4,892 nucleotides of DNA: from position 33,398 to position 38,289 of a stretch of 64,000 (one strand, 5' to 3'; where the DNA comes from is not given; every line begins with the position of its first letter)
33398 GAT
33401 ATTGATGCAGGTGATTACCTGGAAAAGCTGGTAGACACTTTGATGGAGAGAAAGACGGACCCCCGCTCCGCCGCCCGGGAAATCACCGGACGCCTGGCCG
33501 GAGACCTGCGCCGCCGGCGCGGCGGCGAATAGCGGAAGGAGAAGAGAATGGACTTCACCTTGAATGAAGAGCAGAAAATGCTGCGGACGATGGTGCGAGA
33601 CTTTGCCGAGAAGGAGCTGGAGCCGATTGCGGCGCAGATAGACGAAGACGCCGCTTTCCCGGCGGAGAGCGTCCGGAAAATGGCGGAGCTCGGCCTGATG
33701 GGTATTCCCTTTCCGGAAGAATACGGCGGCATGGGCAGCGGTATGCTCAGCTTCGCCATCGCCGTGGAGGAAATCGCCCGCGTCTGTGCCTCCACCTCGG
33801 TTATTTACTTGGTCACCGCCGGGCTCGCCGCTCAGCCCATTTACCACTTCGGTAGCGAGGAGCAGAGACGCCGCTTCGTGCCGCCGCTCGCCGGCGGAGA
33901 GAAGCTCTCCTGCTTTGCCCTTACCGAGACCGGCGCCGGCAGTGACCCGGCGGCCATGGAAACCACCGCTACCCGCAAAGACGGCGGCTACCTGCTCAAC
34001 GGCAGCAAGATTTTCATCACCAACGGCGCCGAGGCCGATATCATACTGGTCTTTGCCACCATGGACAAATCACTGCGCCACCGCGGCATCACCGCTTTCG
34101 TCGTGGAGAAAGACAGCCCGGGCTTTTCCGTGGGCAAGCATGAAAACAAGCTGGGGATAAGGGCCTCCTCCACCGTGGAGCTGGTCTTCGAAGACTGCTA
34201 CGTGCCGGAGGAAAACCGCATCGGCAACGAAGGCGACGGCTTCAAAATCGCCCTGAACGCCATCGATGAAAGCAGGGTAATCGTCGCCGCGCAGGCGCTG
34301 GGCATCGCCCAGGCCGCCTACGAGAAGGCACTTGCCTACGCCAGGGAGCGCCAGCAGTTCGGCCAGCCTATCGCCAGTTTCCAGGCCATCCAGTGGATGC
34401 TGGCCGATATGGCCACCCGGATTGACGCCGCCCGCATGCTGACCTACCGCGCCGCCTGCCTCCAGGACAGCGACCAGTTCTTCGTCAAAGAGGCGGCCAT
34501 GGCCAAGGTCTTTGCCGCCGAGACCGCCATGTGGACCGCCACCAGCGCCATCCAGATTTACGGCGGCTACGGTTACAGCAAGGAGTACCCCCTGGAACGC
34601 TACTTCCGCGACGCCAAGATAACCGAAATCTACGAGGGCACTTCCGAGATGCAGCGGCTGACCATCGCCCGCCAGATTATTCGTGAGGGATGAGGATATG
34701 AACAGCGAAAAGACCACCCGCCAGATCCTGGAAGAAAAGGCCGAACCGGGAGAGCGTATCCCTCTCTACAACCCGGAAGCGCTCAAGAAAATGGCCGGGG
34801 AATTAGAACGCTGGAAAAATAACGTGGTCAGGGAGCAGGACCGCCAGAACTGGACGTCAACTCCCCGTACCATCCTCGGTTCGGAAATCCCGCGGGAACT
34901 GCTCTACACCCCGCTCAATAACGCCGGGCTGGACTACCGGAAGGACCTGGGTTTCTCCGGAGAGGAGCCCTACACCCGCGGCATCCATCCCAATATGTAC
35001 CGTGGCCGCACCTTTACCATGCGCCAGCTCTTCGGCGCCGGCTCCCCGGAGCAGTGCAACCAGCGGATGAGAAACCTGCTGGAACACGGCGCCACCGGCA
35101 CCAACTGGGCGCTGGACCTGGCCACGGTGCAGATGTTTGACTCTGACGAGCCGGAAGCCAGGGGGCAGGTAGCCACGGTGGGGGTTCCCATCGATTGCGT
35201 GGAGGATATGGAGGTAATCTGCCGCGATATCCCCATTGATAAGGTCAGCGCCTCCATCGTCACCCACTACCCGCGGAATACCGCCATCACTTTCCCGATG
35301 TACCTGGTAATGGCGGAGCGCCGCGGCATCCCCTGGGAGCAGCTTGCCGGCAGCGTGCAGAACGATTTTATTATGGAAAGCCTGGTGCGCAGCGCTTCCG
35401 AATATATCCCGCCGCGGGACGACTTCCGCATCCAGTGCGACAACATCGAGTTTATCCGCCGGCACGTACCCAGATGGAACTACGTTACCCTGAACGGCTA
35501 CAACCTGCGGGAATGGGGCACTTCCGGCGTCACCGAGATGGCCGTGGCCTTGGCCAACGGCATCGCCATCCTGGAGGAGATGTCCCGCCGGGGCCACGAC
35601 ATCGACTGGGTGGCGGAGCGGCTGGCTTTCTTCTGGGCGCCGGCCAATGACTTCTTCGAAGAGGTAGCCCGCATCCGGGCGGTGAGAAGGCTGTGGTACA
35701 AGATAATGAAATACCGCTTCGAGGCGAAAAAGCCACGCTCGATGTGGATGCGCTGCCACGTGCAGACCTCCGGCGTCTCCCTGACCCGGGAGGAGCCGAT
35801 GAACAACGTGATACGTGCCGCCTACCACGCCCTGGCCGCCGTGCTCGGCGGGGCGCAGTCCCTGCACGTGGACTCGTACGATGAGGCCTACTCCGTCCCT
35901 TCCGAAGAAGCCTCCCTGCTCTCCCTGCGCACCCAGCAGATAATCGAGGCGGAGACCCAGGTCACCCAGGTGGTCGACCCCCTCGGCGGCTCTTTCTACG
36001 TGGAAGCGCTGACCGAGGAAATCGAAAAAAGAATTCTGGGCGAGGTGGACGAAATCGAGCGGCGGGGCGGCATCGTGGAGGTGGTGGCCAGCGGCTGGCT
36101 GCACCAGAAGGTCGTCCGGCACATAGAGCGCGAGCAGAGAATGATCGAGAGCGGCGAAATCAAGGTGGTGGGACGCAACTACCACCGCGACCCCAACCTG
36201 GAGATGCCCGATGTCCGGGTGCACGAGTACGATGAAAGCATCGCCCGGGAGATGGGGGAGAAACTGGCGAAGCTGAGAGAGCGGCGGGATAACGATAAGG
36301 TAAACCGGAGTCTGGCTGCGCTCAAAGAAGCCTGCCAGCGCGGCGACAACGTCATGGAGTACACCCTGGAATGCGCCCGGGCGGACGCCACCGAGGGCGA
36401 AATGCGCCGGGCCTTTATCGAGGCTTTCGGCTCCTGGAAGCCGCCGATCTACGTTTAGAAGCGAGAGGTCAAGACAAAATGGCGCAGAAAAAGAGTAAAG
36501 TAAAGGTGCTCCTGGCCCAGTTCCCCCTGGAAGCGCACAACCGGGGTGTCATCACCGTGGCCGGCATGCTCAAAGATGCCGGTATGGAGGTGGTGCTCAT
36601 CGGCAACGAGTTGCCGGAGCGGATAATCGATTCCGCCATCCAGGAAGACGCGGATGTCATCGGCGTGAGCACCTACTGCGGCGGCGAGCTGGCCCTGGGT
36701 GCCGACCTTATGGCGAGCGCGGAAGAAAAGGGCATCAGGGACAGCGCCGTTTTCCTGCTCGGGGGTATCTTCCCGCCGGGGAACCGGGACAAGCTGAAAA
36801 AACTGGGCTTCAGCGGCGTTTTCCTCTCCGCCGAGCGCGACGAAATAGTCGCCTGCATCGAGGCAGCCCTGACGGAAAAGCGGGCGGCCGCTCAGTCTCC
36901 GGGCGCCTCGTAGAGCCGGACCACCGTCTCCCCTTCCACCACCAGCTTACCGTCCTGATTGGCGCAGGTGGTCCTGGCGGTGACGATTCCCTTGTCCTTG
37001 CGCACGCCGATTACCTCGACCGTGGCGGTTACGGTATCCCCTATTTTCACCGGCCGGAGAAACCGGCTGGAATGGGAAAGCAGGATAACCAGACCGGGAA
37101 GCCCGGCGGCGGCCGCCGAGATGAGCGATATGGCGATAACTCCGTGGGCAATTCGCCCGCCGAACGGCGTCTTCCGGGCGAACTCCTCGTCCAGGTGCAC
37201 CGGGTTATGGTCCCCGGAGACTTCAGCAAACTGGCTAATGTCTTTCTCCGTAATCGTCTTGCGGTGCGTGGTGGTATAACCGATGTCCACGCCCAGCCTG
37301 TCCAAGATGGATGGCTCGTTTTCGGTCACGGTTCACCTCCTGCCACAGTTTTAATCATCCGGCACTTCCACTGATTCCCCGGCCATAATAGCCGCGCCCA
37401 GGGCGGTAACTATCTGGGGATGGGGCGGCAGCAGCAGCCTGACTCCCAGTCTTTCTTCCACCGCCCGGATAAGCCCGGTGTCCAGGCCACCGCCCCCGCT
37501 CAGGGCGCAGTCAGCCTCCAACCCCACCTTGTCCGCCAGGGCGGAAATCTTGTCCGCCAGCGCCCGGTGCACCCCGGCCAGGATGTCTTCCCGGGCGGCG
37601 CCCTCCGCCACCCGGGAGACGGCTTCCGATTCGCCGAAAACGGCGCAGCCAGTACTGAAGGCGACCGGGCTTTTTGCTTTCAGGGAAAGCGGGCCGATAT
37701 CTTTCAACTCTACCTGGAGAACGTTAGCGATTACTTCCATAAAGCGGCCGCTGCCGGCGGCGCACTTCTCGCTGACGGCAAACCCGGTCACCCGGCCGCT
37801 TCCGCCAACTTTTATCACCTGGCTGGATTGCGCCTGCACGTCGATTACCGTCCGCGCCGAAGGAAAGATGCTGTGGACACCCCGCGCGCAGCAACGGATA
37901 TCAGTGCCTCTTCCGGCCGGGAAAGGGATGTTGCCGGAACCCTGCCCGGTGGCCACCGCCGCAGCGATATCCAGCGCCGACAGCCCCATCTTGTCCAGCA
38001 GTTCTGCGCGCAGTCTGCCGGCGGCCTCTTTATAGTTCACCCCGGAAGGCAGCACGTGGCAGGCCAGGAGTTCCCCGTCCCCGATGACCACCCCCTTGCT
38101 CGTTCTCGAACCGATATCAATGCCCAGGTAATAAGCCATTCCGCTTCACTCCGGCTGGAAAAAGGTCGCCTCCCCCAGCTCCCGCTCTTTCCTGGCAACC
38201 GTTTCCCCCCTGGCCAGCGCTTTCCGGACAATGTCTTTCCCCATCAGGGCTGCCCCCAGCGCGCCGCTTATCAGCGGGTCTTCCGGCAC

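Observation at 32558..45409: Convergent pair of operons forming a roughly 13-kb anaerobic acyl-CoA conversion island without a recognisable entry enzyme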

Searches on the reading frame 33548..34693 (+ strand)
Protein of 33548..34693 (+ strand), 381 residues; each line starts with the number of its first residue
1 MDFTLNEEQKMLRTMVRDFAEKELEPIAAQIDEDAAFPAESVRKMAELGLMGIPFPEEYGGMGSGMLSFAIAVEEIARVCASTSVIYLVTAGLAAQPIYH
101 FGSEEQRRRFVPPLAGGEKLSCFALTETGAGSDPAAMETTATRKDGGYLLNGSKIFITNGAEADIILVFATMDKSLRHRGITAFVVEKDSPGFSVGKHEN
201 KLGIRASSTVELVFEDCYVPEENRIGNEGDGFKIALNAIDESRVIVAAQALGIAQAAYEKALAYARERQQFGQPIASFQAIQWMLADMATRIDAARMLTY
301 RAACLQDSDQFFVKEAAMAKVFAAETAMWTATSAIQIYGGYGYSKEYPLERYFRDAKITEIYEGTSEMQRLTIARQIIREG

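Call 3: search_protein_families(library=pfam, proteins=[window:33548-34693:+])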
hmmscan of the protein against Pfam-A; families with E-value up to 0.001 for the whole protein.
window:33548-34693:+ (381 aa): 5 families
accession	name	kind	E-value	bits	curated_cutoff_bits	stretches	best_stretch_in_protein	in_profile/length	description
PF00441.29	Acyl-CoA_dh_1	-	2.9e-53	180.5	22.4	1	229-377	1-149/150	Acyl-CoA dehydrogenase, C-terminal domain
PF02771.21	Acyl-CoA_dh_N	-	3.3e-43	147.1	22.9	1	6-118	1-113/113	Acyl-CoA dehydrogenase, N-terminal domain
PF02770.24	Acyl-CoA_dh_M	-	4.9e-30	104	33.3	1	122-217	1-97/97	Acyl-CoA dehydrogenase, middle domain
PF08028.16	Acyl-CoA_dh_2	-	4.6e-28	98.6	22.7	1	245-366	2-133/134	Acyl-CoA dehydrogenase, C-terminal domain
PF22924.1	ACOX_C_alpha1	-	0.00055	20.2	27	0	260-377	47-168/169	Acyl-CoA oxidase, C-alpha1 domain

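Call 5: search_protein_families(library=ncbifam, proteins=[window:33548-34693:+], max_evalue=0.00001)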
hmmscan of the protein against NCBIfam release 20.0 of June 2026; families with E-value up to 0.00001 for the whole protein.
window:33548-34693:+ (381 aa): 23 families
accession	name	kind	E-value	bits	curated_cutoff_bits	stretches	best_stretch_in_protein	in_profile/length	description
NF042972.1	AcrlCoAredClosAcrC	equivalog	1.4e-153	511.1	640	1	1-379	1-378/378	acryloyl-CoA reductase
NF043006.1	CyhCrbnylCoADH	equivalog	3.1e-108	362.2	650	1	4-380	3-378/380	cyclohexane-1-carbonyl-CoA dehydrogenase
NF045552.1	GlutCoADH_Des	equivalog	8.2e-105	351.1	470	1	1-375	1-377/387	glutaryl-CoA dehydrogenase Acd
NF058590.1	AcCoDHFadEBacil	equivalog_domain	3.6e-101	339.5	600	1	5-379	21-412/586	acyl-CoA dehydrogenase FadE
NF042439.1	SulpropCoADesulf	equivalog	7.4e-95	317.9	600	1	15-378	3-371/379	3-sulfinopropanoyl-CoA desulfinase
NF053553.1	prodigi_MBC_PigA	equivalog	9.9e-85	284.9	500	1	1-377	1-379/381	prodigiosin MBC biosynthesis dehydrogenase PigA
NF008997.0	PRK12341.1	equivalog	1.7e-81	274.2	537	1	1-379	1-378/382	acyl-CoA dehydrogenase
NF045652.1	ProlPCPDhRedW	equivalog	3.4e-79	266.4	650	1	8-377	3-373/376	L-prolyl-[peptidyl-carrier protein] dehydrogenase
NF002885.1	PRK03354.1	equivalog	2.7e-77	260.3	540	1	1-379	1-375/378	crotonobetainyl-CoA dehydrogenase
TIGR03207.1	cyc_hxne_CoA_dh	equivalog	3.1e-63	213.7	575.35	1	5-376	1-370/372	cyclohexanecarboxyl-CoA dehydrogenase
NF052270.1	Staph_DH_FadE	equivalog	3.9e-60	203.7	600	1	7-378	24-394/400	acyl-CoA dehydrogenase FadE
NF049984.1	Rv1679_FadE16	equivalog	1.7e-46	159.2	600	1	28-366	16-354/371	Rv1679 family acyl-CoA dehydrogenase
TIGR03203.1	pimD_small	equivalog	1.9e-44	152.3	652.7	1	2-367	1-366/378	pimeloyl-CoA dehydrogenase small subunit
NF007000.1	PRK09463.1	subfamily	1.3e-34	119.7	600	1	33-344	70-399/726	acyl-CoA dehydrogenase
NF009586.0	PRK13026.1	subfamily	5.5e-32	110.9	608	1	33-343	105-433/777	acyl-CoA dehydrogenase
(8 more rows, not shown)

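Call 59: search_solved_structures(query=window:33548-34693:+, max_evalue=1e-60)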
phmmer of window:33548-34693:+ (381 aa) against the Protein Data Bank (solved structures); distinct sequences matched with E-value up to 1e-60: 54.
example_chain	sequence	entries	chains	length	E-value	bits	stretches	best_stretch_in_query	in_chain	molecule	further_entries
5ol2_C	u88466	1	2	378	6.4e-130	436.5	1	7-378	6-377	Acyl-CoA dehydrogenase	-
5lnx_A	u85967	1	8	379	3.2e-125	421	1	6-378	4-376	Acyl-CoA dehydrogenase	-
4l1f_A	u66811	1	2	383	1.6e-123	415.5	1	1-380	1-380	Acyl-CoA dehydrogenase domain protein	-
1jqi_A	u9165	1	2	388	2.8e-122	411.4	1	5-379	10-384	short chain acyl-CoA dehydrogenase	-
7y0a_A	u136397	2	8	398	6.3e-121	406.9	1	5-379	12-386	Short-chain specific acyl-CoA dehydrogenase, mitochondrial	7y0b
8sgs_A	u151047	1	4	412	7.1e-121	406.7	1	5-379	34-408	Short-chain specific acyl-CoA dehydrogenase, mitochondrial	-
2vig_A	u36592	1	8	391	3.9e-120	404.3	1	5-379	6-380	SHORT-CHAIN SPECIFIC ACYL-COA DEHYDROGENASE,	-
9w60_A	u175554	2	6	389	5.5e-115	387.4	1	1-377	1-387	Butyryl CoA dehydrogenase apo protein | Butyryl CoA Dehydrogenase with FAD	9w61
1buc_A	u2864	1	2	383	1.2e-113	383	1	1-374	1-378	BUTYRYL-COA DEHYDROGENASE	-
1ukw_A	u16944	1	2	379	4.6e-110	371.2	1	1-378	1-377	acyl-CoA dehydrogenase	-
4n5f_A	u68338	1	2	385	2.3e-107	362.3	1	1-377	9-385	Putative acyl-CoA dehydrogenase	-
4m9a_A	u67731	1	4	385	2.6e-107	362.1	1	1-377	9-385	Acyl-CoA dehydrogenase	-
4u83_A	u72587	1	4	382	4.3e-103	348.3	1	5-376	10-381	Acyl-CoA dehydrogenase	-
6fah_C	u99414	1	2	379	7.7e-102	344.2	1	6-379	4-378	Caffeyl-CoA reductase-Etf complex subunit CarC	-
2dvl_A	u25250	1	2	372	1.9e-101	342.9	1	4-379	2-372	Acyl-CoA dehydrogenase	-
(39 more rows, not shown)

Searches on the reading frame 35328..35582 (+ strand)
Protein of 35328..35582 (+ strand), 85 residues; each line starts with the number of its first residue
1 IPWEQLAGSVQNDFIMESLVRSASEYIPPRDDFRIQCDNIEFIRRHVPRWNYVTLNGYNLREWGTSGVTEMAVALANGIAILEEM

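Call 63: find_related_loci(query=A2, collection=metagenome_contigs, flank=10000)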
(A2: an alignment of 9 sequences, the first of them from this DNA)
Query A2 (85 aa) in metagenome_contigs; peptide patterns used: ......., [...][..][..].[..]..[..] (x = any residue, [..] = any of these).
600 stretches matched a pattern (row limit reached: there are more); 338 encode a relative of the query (tblastn E <= 1e-3); the best 80 are kept; 80 distinct loci.
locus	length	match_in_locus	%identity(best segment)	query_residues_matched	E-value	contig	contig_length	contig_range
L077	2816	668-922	92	1-85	5e-52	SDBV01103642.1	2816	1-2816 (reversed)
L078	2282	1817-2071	92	1-85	5e-52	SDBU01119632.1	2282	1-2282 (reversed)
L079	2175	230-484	86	1-85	3e-51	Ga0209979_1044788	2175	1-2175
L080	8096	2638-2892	89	1-85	1e-50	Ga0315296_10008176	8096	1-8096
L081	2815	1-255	87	1-85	9e-51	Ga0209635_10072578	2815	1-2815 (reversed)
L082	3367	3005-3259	88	1-85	3e-50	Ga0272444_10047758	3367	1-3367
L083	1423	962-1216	89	1-85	8e-52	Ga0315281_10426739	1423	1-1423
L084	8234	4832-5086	86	1-85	1e-49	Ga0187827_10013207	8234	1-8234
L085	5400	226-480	85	1-85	4e-50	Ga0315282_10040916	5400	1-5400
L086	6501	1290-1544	86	1-85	1e-49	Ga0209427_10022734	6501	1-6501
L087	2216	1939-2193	82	1-85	1e-49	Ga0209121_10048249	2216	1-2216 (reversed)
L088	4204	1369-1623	86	1-85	1e-49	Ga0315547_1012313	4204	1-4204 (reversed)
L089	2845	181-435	85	1-85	1e-49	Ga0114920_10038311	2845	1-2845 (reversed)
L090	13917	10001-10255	86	1-85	1e-49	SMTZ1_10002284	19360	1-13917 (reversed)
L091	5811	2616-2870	87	1-85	1e-49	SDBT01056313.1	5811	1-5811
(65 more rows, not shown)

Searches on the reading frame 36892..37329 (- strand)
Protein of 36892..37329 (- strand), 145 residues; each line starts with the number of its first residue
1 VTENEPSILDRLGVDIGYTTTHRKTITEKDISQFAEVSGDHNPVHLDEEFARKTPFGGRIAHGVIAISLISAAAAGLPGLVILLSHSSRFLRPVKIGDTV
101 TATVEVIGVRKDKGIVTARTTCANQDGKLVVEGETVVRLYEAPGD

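Call 3: search_protein_families(library=pfam, proteins=[window:36892-37329:-])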
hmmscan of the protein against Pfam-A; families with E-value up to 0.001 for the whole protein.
window:36892-37329:- (145 aa): 5 families
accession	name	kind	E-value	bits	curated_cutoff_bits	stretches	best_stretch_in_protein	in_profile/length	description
PF01575.25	MaoC_dehydratas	-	2.4e-25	89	27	1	19-117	11-112/123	MaoC like domain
PF13452.11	FAS1_DH_region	-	1e-12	48.8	22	1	17-132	4-131/132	FAS1-like, dehydratase domain region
PF03061.28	4HBT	-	4.3e-05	24.2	20.6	1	57-119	6-69/79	Thioesterase superfamily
PF13279.12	4HBT_2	-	7.2e-05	23.7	25.5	1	78-140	43-104/122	Thioesterase-like superfamily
PF13622.12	4HBT_3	-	0.00097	19.8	24.3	0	57-131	8-76/83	Acyl-CoA thioesterase N-terminal domain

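Call 5: search_protein_families(library=ncbifam, proteins=[window:36892-37329:-], max_evalue=0.00001)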
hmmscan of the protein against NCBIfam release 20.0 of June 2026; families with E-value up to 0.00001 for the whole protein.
window:36892-37329:- (145 aa): 7 families
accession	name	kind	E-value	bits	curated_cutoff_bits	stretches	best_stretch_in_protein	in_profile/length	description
NF006045.0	PRK08190.1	subfamily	1.1e-27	97.1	282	1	14-137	14-139/467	bifunctional enoyl-CoA hydratase/phosphate acetyltransferase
TIGR02278.1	PaaN-DH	equivalog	3.6e-15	55.2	562.8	1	20-132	535-655/664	phenylacetic acid degradation bifunctional protein PaaZ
NF040620.1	fused_HadA_HadB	exception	5.3e-12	45.8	350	1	21-70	207-256/329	fused (3R)-hydroxyacyl-ACP dehydratase subunits HadA/HadB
NF010246.0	PRK13693.1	equivalog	1.5e-08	34.7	203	1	24-98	20-95/142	(3R)-hydroxyacyl-ACP dehydratase subunit HadB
NF040624.1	HadA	equivalog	7e-08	32.8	180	1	18-137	5-135/144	(3R)-hydroxyacyl-ACP dehydratase subunit HadA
NF038241.1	RipB_Ich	equivalog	2.8e-06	27.4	340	1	22-141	35-164/175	(R)-specific enoyl-CoA hydratase RipB/Ich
NF010244.0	PRK13691.1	exception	3.4e-06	27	221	0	70-136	72-141/166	(3R)-hydroxyacyl-ACP dehydratase subunit HadC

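Call 79: search_solved_structures(query=window:36892-37329:-, max_evalue=1e-8)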
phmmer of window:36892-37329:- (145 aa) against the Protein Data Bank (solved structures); distinct sequences matched with E-value up to 1e-8: 8.
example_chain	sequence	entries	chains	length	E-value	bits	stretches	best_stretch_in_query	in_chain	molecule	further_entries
2b3m_A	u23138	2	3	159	5.5e-28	100.7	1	16-136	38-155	hypothetical protein AF1124 | putative dehydratase AF1124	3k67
5cpg_A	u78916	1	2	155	2.2e-24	89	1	14-138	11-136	(R)-specific enoyl-CoA hydratase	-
1iq6_A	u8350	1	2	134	1.5e-20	76.6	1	15-139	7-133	(R)-SPECIFIC ENOYL-COA HYDRATASE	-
3ir3_A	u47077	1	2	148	1e-18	70.6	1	12-142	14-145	3-hydroxyacyl-thioester dehydratase 2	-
1q6w_A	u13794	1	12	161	1e-15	61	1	24-132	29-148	monoamine oxidase regulatory protein, putative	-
4ffu_A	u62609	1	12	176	1.3e-13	54.2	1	21-137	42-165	oxidase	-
2c2i_A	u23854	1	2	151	2.6e-12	49.9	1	24-123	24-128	RV0130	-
6jql_A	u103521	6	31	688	1.8e-10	44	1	20-102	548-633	Bifunctional protein PaaZ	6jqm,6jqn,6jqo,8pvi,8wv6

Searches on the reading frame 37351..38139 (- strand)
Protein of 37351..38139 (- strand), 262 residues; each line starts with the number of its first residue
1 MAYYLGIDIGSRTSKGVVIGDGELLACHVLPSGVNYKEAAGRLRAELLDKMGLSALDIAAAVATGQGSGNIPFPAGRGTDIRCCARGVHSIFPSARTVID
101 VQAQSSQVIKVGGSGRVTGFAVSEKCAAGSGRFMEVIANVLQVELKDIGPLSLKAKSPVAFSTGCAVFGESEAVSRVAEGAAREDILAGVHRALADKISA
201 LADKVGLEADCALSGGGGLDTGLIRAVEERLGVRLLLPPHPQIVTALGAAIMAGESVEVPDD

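Call 3: search_protein_families(library=pfam, proteins=[window:37351-38139:-])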
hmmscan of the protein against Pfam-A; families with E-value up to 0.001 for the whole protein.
window:37351-38139:- (262 aa): 1 family
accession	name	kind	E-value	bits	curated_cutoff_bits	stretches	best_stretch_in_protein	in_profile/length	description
PF01869.26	BcrAD_BadFG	-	6.2e-43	147.7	31.5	1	5-253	1-271/271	BadF/BadG/BcrA/BcrD ATPase family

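Call 5: search_protein_families(library=ncbifam, proteins=[window:37351-38139:-], max_evalue=0.00001)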
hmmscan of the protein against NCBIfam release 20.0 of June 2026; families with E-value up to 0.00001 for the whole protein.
window:37351-38139:- (262 aa): 5 families
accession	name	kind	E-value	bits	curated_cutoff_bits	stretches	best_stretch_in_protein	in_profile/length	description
TIGR00241.1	CoA_E_activ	domain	9.9e-59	198.9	125.4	1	4-252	2-248/248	acyl-CoA dehydratase activase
TIGR03192.1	benz_CoA_bzdQ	equivalog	8.9e-42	143.5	380.2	1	5-252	35-285/293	benzoyl-CoA reductase, bzd-type, subunit Q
TIGR02259.1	benz_CoA_red_A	equivalog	1.7e-33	116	578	1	60-217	232-391/432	benzoyl-CoA reductase subunit A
TIGR02261.1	benz_CoA_red_D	equivalog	1.6e-31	109.4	312.85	1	39-231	43-235/262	benzoyl-CoA reductase subunit D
TIGR03286.1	methan_mark_15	hypoth_equivalog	1.9e-25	89.7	455.75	1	5-253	147-401/404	methanogenesis marker 15 protein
